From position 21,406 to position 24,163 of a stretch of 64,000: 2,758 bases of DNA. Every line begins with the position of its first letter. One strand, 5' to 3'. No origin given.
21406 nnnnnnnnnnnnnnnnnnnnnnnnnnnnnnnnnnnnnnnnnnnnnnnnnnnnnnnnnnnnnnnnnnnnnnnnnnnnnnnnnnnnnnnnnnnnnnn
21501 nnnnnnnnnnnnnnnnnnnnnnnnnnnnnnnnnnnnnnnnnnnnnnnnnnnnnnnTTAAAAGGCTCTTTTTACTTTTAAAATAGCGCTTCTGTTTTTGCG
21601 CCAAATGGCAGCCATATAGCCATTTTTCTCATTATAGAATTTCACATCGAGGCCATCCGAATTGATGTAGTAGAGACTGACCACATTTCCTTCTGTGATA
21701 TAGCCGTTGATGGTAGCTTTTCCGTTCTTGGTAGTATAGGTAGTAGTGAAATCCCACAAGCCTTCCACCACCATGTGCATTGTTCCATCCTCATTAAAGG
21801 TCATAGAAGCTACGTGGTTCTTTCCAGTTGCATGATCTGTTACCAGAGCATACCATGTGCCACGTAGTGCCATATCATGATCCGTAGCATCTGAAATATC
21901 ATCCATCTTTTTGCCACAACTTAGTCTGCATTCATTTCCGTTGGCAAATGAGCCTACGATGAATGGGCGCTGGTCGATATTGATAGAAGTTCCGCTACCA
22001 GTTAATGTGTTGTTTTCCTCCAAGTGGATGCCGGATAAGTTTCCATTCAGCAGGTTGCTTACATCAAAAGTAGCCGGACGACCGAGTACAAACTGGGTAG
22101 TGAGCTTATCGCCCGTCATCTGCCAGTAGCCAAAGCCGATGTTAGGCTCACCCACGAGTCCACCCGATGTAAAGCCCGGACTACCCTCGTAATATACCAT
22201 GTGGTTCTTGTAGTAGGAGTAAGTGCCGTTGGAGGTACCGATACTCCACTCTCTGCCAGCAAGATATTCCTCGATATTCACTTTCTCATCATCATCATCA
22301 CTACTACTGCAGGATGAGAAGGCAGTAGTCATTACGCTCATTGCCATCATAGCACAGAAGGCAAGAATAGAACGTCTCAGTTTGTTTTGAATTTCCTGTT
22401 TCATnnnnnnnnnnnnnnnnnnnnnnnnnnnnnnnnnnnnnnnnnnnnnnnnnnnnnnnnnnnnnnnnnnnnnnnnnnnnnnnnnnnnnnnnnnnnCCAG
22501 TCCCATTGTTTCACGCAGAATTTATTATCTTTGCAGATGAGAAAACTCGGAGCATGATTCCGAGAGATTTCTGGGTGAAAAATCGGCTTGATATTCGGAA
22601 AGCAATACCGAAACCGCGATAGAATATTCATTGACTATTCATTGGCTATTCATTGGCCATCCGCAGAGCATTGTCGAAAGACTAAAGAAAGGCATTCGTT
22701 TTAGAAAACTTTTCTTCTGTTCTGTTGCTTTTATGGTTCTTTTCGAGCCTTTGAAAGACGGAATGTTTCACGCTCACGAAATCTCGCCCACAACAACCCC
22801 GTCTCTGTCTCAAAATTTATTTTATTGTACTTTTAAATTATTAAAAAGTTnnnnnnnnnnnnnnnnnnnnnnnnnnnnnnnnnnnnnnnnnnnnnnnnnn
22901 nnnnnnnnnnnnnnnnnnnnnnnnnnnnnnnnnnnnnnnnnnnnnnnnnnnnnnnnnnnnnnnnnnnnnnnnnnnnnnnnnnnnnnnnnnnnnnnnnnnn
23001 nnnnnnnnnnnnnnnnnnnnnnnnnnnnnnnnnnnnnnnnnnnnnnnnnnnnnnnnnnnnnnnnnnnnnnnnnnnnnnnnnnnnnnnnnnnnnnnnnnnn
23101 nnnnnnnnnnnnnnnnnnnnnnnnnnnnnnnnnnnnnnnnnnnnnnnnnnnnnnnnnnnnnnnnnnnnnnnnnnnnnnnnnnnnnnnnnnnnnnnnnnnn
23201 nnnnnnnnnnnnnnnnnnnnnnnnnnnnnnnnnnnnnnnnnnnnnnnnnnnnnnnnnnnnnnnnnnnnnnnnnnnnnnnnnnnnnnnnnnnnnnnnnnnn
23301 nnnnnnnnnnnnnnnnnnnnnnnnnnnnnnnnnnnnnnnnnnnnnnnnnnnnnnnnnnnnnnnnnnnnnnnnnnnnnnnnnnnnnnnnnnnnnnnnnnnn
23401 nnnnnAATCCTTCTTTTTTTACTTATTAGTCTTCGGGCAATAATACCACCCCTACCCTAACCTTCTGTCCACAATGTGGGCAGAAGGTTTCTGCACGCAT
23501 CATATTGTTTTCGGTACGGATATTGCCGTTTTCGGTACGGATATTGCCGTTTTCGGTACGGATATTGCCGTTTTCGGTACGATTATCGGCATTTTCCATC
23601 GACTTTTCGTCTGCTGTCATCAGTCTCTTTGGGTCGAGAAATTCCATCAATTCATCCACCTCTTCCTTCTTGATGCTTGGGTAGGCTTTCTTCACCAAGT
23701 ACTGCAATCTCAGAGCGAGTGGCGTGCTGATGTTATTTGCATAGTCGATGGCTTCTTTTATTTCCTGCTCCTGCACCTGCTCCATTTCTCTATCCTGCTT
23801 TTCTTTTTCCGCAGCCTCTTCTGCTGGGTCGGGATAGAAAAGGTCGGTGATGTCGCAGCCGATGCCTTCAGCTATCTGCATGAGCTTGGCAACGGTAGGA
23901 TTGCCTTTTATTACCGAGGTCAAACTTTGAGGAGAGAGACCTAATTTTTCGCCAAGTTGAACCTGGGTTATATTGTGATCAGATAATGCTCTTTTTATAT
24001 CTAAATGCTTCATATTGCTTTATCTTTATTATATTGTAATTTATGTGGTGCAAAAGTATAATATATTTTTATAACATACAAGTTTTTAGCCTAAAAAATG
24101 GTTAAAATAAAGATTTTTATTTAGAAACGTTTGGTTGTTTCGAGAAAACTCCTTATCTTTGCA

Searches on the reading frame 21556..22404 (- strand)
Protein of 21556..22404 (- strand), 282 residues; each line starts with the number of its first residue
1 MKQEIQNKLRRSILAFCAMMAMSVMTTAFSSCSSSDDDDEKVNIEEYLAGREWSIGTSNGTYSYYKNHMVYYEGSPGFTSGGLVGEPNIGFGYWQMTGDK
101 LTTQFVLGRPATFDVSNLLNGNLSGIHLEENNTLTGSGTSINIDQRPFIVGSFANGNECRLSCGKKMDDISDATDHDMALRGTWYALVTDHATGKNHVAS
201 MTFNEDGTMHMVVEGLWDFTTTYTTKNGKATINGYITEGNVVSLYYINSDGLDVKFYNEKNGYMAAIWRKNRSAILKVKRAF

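Call 10: search_protein_families(library=phrogs, proteins=[window:21556-22404:-])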
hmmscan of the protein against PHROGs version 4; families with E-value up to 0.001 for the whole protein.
window:21556-22404:- (282 aa): 0 families

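Call 39: search_protein_families(library=pfam, proteins=[window:21556-22404:-], max_evalue=0.05)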
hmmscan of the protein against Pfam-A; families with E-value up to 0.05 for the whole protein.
window:21556-22404:- (282 aa): 1 family
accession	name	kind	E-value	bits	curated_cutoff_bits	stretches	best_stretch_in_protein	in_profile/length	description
PF18692.7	DUF5640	-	0.012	16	28.5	1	181-254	4-70/85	Family of unknown function (DUF5640)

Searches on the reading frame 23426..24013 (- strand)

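Call 39: search_protein_families(library=pfam, proteins=[window:23426-24013:-], max_evalue=0.05)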
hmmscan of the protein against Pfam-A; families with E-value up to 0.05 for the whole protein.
window:23426-24013:- (195 aa): 7 families
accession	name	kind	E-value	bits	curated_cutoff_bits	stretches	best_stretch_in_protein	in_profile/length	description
PF01381.28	HTH_3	-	3.5e-08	33.8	23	1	7-58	2-55/55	Helix-turn-helix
PF13443.12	HTH_26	-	4.6e-06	27.2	22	1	6-61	2-60/63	Cro/C1-type HTH DNA-binding domain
PF00527.23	E7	-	0.008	16.8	27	0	135-190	19-68/92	E7 protein, Early protein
PF13693.12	HTH_35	-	0.01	16.2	25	1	4-59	5-59/75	Winged helix-turn-helix DNA-binding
PF12802.13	MarR_2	-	0.017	15.7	27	1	9-36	13-42/61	MarR family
PF03646.20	FlaG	-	0.026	15.1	23.8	1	65-110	14-59/101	FlaG protein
PF13240.11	Zn_Ribbon_1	-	0.046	14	25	0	177-185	1-9/23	zinc-ribbon domain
